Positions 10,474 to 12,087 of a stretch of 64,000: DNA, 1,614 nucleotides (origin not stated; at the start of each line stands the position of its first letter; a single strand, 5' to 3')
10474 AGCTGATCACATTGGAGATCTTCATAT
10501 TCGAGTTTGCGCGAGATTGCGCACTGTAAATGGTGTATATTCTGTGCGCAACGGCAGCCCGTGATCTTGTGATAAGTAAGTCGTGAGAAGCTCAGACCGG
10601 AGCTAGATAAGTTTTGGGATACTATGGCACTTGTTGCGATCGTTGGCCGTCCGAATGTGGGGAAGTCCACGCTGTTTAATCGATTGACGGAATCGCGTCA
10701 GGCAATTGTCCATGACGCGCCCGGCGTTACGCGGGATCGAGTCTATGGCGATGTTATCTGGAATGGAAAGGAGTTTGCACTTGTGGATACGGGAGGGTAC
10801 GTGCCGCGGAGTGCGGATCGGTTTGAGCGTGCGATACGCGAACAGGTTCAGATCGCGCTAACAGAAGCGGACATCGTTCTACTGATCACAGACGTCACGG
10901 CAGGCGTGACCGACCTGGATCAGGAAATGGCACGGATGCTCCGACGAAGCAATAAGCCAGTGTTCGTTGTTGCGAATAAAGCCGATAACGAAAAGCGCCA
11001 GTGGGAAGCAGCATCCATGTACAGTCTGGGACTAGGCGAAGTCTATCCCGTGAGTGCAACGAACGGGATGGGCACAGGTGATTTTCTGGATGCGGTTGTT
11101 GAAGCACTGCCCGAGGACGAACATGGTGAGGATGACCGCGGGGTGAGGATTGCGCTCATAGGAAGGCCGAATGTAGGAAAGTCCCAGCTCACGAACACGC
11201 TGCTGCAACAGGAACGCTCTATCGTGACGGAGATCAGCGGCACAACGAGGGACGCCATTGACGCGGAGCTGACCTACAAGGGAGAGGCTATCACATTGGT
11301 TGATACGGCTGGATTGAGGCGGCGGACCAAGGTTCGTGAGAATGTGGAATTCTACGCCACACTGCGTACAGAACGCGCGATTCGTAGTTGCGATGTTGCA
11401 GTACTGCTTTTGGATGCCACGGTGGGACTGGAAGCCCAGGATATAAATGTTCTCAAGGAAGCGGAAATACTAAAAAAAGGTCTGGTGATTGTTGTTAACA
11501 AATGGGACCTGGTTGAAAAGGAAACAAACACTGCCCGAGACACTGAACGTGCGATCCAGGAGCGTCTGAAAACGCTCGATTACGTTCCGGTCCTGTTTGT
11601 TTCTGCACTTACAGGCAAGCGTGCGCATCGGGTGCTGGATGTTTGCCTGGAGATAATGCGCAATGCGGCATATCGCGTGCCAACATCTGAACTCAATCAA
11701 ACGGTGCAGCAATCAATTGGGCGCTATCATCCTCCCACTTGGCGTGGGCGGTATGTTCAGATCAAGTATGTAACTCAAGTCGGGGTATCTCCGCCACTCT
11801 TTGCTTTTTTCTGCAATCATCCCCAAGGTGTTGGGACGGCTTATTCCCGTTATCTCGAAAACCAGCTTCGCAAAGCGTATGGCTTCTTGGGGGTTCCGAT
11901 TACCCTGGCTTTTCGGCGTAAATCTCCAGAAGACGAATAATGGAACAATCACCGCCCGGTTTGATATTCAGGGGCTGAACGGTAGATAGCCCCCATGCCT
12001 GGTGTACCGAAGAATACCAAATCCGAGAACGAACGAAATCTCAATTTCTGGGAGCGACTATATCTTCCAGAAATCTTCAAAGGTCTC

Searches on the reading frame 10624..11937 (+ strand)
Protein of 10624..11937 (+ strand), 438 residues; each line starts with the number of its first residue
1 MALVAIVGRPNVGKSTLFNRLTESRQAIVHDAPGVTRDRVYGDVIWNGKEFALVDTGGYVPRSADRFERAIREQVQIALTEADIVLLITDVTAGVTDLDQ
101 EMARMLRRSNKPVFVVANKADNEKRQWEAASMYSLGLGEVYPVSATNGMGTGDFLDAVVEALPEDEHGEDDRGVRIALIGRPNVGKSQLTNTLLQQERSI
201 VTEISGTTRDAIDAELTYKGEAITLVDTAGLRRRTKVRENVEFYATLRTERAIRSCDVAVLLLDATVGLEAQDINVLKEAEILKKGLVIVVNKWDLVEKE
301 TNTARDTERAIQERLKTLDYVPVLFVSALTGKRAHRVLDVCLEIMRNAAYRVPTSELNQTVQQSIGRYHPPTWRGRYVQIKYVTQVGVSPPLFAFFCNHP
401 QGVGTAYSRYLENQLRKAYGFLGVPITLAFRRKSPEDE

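Call 12: search_protein_families(library=pfam, proteins=[window:10624-11937:+], max_evalue=0.01)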
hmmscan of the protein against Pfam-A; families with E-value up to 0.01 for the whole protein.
window:10624-11937:+ (438 aa): 23 families
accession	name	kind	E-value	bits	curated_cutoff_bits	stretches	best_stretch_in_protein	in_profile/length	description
PF01926.29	MMR_HSR1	-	4.3e-57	191.5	21.9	2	4-119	2-113/113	50S ribosome-binding GTPase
PF00009.33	GTP_EFTU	-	3.1e-30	105.6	26.5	2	177-345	7-186/188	Elongation factor Tu GTP binding domain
PF14714.11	KH_dom-like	-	7.3e-29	100.3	27.3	1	351-431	1-81/81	KH-domain-like of EngA bacterial GTPase enzymes, C-terminal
PF02421.24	FeoB_N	-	1e-26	93.7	27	2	4-155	3-153/156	Ferrous iron transport protein B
PF04548.22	AIG1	-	2.6e-12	47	27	2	5-108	4-109/212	AIG1 family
PF00350.29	Dynamin_N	-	4.2e-12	46.8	27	0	47-119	99-167/168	Dynamin family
PF03193.22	RsgA_GTPase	-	6e-11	42.9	30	1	73-208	14-141/174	RsgA GTPase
PF00071.28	Ras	-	5.5e-09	36.3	21.6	1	176-335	2-150/162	Ras family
PF08477.19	Roc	-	7.1e-08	33.1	27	0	4-121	2-119/119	Ras of Complex, Roc, domain of DAPkinase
PF10662.15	PduV-EutP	-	3.5e-07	30.5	21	0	70-153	52-136/143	Ethanolamine utilisation - propanediol utilisation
PF13401.12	AAA_22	-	6.5e-07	30.2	27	1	3-116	7-90/130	AAA domain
PF00005.33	ABC_tran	-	1.2e-06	29.7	25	0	172-255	10-80/137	ABC transporter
PF09439.16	SRPRB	-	1.1e-05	25.3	25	0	4-60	6-57/178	Signal recognition particle receptor beta subunit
PF13671.12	AAA_33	-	1.9e-05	25.4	27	1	3-124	1-110/143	AAA domain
PF08433.16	KTI12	-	5.1e-05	23.3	22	1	1-125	1-112/271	Chromatin associated protein KTI12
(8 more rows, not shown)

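Call 14: find_encoding_contigs(protein=window:10624-11937:+, flank=6000, max_places=10)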
Protein window:10624-11937:+ (438 aa): 3 contigs read that carry it; 2 places shown.
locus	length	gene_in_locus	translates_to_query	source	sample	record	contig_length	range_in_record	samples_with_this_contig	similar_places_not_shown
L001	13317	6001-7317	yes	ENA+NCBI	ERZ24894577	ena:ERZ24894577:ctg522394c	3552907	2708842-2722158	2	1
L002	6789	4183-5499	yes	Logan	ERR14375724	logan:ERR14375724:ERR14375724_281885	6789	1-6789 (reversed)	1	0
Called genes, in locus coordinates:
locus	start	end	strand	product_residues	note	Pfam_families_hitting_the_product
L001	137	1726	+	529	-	PF05833:NFACT_N, PF05670:NFACT-R_1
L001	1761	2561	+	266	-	PF02673:BacA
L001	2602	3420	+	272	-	PF12787:EcsC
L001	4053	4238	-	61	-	-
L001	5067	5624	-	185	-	-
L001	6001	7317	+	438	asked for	PF00009:GTP_EFTU, PF01926:MMR_HSR1, PF02421:FeoB_N, PF04548:AIG1 (weak), PF00009:GTP_EFTU, PF01926:MMR_HSR1, PF02421:FeoB_N, PF14714:KH_dom-like, +9 more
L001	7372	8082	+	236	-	PF12797:Fer4_2 (faint), PF14697:Fer4_21 (faint), PF12837:Fer4_6 (faint), PF12838:Fer4_7, PF13187:Fer4_9, PF13237:Fer4_10 (weak), PF13484:Fer4_16 (weak), PF00037:Fer4, +1 more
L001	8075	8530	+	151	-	-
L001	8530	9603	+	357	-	PF06144:DNA_pol3_delta (faint), PF21694:DNA_pol3_delta_C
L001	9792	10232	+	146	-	-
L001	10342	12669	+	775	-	PF14312:FG-GAP_2 (faint)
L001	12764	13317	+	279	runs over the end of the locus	PF00140:Sigma70_r1_2, PF04542:Sigma70_r2, PF04539:Sigma70_r3, PF04545:Sigma70_r4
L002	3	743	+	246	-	?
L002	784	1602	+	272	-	PF12787:EcsC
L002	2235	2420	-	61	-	-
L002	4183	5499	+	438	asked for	PF00009:GTP_EFTU, PF01926:MMR_HSR1, PF02421:FeoB_N, PF04548:AIG1 (weak), PF00009:GTP_EFTU, PF01926:MMR_HSR1, PF02421:FeoB_N, PF14714:KH_dom-like, +9 more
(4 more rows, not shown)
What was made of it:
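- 10624..11940 (+): der (EngA GTPase), the right anchor of the islet. Calls 12 and 14.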

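Call 33: find_related_loci(query=window:10624-11937:+, collection=metagenome_contigs, flank=5000)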
Query window:10624-11937:+ (438 aa) in metagenome_contigs; peptide patterns used: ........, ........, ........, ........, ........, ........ (x = any residue, [..] = any of these).
600 stretches matched a pattern (row limit reached: there are more); 484 encode a relative of the query (tblastn E <= 1e-3); the best 80 are kept; 80 distinct loci.
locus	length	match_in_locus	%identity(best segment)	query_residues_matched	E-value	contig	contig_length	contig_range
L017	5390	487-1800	71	1-437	0e+0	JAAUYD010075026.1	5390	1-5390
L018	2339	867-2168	66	1-433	0e+0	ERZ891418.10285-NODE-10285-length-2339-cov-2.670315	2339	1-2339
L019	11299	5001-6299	65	1-433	0e+0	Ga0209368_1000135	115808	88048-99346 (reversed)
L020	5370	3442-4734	54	3-433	2e-163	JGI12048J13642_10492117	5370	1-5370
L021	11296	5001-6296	54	1-433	1e-155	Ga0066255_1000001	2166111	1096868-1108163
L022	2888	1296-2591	51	3-433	1e-163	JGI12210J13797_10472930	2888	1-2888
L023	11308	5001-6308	53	1-433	5e-154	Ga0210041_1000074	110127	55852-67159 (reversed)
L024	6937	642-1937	53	3-433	2e-153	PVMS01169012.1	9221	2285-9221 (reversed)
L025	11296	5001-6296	51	3-433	2e-153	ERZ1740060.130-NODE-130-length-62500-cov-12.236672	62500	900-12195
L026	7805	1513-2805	53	1-433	1e-152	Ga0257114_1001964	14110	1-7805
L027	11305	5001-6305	50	1-433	6e-152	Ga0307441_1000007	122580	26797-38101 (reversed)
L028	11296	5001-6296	51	3-433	1e-150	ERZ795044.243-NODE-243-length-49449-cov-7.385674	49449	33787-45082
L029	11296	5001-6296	51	3-433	1e-150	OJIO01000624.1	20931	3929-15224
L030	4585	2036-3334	52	1-434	2e-153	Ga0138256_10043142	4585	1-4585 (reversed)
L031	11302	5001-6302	52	4-433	3e-150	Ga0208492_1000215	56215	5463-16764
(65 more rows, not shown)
